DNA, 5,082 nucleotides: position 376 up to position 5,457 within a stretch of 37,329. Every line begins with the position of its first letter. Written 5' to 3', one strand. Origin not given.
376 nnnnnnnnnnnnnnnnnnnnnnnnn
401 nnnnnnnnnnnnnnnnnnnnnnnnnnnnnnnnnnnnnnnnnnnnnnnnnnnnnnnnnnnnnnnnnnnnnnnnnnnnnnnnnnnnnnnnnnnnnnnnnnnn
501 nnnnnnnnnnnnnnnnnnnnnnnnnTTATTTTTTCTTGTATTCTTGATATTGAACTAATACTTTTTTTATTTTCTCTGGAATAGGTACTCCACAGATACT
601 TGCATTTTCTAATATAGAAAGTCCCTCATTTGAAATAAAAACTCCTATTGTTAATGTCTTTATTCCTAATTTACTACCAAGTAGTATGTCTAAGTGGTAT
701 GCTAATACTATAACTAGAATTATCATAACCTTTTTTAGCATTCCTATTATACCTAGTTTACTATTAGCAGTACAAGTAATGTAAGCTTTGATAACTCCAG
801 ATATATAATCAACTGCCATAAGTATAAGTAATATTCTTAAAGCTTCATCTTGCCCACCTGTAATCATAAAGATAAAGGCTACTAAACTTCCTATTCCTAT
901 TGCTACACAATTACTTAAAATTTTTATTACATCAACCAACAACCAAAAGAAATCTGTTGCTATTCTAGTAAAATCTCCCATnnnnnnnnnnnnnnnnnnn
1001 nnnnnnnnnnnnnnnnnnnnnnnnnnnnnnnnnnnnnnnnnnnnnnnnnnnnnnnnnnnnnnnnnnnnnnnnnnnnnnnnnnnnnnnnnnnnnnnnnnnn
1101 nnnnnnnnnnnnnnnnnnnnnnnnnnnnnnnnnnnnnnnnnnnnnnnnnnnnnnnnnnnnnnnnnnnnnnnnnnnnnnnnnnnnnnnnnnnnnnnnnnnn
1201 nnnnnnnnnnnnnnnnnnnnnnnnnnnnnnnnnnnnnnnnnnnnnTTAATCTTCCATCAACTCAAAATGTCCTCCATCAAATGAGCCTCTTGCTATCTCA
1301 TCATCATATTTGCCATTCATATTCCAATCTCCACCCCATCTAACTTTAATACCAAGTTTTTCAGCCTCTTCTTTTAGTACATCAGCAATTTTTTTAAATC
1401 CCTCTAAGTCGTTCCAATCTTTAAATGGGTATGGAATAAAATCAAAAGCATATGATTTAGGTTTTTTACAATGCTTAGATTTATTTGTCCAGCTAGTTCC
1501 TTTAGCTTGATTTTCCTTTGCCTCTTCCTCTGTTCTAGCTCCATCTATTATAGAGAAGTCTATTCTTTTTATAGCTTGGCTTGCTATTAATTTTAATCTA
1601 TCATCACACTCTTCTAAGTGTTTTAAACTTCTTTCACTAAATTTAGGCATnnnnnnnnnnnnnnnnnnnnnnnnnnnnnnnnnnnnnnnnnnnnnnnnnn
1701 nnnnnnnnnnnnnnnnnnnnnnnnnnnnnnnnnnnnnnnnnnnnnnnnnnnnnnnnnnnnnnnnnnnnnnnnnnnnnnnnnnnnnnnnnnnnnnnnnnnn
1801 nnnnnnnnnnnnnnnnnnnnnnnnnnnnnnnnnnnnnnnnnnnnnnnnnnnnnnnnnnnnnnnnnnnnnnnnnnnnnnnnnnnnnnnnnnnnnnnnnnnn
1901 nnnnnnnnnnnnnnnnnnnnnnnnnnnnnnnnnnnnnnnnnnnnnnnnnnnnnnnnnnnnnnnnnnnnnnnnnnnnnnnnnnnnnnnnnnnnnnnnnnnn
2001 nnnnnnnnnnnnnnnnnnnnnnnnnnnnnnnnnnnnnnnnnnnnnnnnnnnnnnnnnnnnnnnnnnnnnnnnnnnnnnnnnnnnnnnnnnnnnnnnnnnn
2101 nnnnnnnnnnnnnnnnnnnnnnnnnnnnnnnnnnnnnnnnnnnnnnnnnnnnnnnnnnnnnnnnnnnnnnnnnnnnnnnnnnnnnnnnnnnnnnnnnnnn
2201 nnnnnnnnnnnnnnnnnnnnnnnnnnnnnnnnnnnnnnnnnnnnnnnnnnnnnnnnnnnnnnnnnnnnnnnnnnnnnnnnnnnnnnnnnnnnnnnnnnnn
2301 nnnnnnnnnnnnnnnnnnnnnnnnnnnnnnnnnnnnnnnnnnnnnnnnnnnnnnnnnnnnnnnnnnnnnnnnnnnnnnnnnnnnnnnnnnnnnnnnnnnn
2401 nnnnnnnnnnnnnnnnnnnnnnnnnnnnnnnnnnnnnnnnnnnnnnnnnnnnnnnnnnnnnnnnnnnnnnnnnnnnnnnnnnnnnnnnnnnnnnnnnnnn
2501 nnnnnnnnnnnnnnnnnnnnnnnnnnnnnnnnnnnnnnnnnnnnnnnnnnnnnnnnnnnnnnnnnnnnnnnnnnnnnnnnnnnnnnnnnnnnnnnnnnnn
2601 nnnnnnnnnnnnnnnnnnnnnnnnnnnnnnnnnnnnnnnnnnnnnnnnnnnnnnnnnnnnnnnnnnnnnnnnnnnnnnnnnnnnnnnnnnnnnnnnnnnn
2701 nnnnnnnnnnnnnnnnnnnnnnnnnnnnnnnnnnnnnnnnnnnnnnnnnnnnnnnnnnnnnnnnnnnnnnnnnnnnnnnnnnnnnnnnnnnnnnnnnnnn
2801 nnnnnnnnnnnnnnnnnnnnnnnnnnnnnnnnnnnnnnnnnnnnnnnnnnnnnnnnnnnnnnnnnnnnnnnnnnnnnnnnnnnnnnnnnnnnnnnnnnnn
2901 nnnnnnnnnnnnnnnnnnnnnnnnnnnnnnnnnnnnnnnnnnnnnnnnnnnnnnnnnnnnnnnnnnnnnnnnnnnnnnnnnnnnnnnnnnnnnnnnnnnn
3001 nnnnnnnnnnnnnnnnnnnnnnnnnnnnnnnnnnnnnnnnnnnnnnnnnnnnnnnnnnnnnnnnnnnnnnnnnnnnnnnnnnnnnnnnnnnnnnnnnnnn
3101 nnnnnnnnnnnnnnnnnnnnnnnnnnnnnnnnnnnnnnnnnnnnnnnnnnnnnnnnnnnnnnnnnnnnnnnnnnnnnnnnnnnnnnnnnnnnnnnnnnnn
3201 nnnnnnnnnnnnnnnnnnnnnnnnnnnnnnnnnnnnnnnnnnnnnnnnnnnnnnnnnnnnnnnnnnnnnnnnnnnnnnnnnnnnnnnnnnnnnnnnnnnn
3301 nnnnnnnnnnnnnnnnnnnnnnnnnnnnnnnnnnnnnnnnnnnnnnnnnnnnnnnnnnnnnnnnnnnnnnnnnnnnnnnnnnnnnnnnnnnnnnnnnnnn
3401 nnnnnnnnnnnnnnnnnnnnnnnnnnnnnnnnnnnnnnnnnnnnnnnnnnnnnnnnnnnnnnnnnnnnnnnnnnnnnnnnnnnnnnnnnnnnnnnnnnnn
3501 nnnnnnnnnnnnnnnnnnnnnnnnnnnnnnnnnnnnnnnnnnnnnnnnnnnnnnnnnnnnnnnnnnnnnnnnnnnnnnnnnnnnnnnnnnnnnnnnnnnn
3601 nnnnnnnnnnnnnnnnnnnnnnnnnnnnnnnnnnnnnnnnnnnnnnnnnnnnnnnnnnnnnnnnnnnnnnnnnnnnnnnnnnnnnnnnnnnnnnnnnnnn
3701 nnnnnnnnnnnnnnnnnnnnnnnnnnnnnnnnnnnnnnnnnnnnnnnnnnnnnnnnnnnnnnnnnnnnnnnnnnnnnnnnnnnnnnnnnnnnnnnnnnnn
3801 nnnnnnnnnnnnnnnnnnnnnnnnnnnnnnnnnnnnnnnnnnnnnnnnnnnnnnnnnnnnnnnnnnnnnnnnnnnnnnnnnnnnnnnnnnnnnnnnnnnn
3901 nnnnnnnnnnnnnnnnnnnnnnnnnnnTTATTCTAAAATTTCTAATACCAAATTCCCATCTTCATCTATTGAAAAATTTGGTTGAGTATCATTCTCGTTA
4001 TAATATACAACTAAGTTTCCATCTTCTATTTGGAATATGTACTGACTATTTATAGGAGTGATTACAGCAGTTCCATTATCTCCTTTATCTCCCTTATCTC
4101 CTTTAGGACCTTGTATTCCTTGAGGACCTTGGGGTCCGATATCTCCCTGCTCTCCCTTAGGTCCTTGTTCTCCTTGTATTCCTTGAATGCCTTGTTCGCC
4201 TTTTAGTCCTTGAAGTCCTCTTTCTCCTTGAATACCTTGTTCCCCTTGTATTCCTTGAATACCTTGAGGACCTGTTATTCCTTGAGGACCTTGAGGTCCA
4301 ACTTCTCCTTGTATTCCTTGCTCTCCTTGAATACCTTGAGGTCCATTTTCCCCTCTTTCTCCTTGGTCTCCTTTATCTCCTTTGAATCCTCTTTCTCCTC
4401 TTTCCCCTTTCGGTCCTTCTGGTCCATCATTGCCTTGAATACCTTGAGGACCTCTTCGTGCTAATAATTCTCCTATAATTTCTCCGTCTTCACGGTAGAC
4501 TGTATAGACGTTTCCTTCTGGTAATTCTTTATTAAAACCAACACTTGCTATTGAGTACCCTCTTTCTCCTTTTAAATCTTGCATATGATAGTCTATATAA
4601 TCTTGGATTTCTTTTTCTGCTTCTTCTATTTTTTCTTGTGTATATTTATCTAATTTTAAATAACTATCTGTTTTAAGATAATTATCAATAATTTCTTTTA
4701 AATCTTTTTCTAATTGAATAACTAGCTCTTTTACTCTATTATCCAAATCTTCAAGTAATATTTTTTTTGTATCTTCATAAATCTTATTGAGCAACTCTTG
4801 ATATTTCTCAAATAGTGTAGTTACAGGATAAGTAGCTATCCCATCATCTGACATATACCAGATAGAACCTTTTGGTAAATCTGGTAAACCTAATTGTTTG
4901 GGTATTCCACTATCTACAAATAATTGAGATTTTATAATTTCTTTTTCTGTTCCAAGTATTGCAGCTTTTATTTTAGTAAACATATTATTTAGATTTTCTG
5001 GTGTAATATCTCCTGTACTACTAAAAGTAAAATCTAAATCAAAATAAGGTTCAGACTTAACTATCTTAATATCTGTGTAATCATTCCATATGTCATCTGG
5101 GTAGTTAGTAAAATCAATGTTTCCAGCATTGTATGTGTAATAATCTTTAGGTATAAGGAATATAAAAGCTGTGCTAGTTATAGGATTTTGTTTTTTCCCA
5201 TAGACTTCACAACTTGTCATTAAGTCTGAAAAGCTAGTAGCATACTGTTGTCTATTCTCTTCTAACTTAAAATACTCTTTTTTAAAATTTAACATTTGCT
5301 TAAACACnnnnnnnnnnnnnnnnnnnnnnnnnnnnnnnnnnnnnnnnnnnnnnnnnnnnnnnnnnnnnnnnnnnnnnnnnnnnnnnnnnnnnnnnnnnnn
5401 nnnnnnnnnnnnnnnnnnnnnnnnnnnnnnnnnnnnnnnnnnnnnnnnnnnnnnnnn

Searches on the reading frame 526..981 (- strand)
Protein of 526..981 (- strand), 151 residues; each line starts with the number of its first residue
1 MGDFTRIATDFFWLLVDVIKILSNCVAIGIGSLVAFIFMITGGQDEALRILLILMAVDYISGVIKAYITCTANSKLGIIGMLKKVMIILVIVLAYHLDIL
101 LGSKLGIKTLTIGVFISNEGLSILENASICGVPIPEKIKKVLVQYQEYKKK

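Call 47: search_protein_families(library=pfam, proteins=[window:526-981:-], max_evalue=0.001)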
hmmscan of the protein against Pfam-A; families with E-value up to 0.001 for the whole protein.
window:526-981:- (151 aa): 1 family
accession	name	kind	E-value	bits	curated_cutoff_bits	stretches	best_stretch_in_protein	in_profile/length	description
PF05105.17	Phage_holin_4_1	-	9.6e-33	113.2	22.2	1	36-146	2-115/116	Bacteriophage holin family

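Call 50: find_related_loci(query=window:526-981:-, collection=genome_contigs, flank=3000)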
Query window:526-981:- (151 aa) in genome_contigs; peptide patterns used: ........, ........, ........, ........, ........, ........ (x = any residue, [..] = any of these).
120 stretches matched a pattern; 2 encode a relative of the query (tblastn E <= 1e-3); 2 distinct loci.
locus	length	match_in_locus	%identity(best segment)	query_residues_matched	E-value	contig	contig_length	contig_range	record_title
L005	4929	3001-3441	76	1-147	5e-69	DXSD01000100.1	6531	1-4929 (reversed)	MAG TPA_asm: Fusobacterium sp. isolate HRGM_Genome_1847 HRGM_Genome_1847_100, whole genome shotgun sequence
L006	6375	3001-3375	38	22-139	2e-19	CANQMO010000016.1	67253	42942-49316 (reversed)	MAG: uncultured Oscillospiraceae bacterium isolate Lapin-013__bin15 genome assembly, contig: Lapin-013__NODE_225_length_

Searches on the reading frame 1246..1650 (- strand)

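Call 47: search_protein_families(library=pfam, proteins=[window:1246-1650:-], max_evalue=0.001)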
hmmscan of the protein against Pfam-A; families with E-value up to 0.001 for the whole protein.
window:1246-1650:- (134 aa): 0 families

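Call 80: search_protein_families(library=phrogs, proteins=[window:1246-1650:-], max_evalue=0.001)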
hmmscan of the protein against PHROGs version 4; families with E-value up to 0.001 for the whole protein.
window:1246-1650:- (134 aa): 4 families
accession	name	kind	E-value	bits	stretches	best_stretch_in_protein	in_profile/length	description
phrog_465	-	lysis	5.9e-38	131.8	1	1-132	42-166/292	endolysin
phrog_1768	-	lysis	9.1e-11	41.1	1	17-132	938-1053/1577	endolysin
phrog_5115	-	moron, auxiliary metabolic gene and host takeover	1.7e-06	28.5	1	19-110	25-111/283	ferredoxin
phrog_6523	-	lysis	0.00014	22.8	1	16-111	23-120/255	endolysin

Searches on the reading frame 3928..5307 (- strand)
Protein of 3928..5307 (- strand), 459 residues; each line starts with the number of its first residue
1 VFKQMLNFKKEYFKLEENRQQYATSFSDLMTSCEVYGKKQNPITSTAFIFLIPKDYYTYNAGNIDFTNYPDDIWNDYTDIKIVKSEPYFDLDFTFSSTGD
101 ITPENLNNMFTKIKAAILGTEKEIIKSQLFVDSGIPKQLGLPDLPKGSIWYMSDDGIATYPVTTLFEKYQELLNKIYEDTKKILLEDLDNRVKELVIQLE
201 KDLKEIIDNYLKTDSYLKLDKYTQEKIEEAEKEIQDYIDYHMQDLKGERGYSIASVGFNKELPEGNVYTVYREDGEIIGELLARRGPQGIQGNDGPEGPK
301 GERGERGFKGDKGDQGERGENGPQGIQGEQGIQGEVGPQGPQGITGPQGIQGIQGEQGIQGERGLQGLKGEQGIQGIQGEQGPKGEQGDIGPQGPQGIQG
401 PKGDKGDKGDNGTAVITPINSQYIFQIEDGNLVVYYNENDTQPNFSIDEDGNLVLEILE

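Call 5: search_protein_families(library=pfam, proteins=[window:3928-5307:-], max_evalue=0.1)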
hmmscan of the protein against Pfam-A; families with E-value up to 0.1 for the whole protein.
window:3928-5307:- (459 aa): 1 family
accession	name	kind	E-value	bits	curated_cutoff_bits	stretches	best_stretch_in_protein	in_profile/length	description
PF01391.23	Collagen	-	3.1e-22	78.5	27.2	3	355-413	1-59/60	Collagen triple helix repeat (20 copies)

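Call 6: search_protein_families(library=phrogs, proteins=[window:3928-5307:-], max_evalue=0.01)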
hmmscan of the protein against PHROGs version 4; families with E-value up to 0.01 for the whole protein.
window:3928-5307:- (459 aa): 48 families (the best 25 are shown)
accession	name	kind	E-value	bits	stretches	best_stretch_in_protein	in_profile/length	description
phrog_5073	-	tail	3.4e-46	159.3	2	312-423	260-371/519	tail fiber protein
phrog_6320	-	tail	1.3e-44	154.2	1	280-415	71-212/745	tail fiber protein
phrog_819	-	tail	1.1e-30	107.6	2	272-376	498-589/1024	tail protein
phrog_366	-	tail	1.5e-27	98.2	2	330-434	305-416/474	tail fiber protein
phrog_8745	-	tail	8e-23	80.8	2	249-373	1367-1467/1803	tail fiber protein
phrog_10972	-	tail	2.4e-18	67.7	2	288-356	156-224/343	tail fiber protein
phrog_33406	-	tail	4.9e-18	65.8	2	220-375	123-271/651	tail fiber protein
phrog_1658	-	unknown function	6.4e-17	63.1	2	343-414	43-114/239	-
phrog_1806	-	tail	1e-16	62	2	312-413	111-213/276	collagen like minor tail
phrog_26246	-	tail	1.8e-16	61.2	1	286-420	83-208/329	tail protein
phrog_13892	-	tail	3.1e-16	60.5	3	369-413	35-79/676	minor tail protein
phrog_38806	-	unknown function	6.2e-16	59.6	2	328-424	67-160/285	-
phrog_32123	-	unknown function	2.1e-15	57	2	328-422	230-320/532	-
phrog_3420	-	unknown function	4.4e-15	55.3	1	281-414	214-345/929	-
phrog_18350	-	tail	7.1e-15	56.4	2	284-373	103-196/253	tail fiber protein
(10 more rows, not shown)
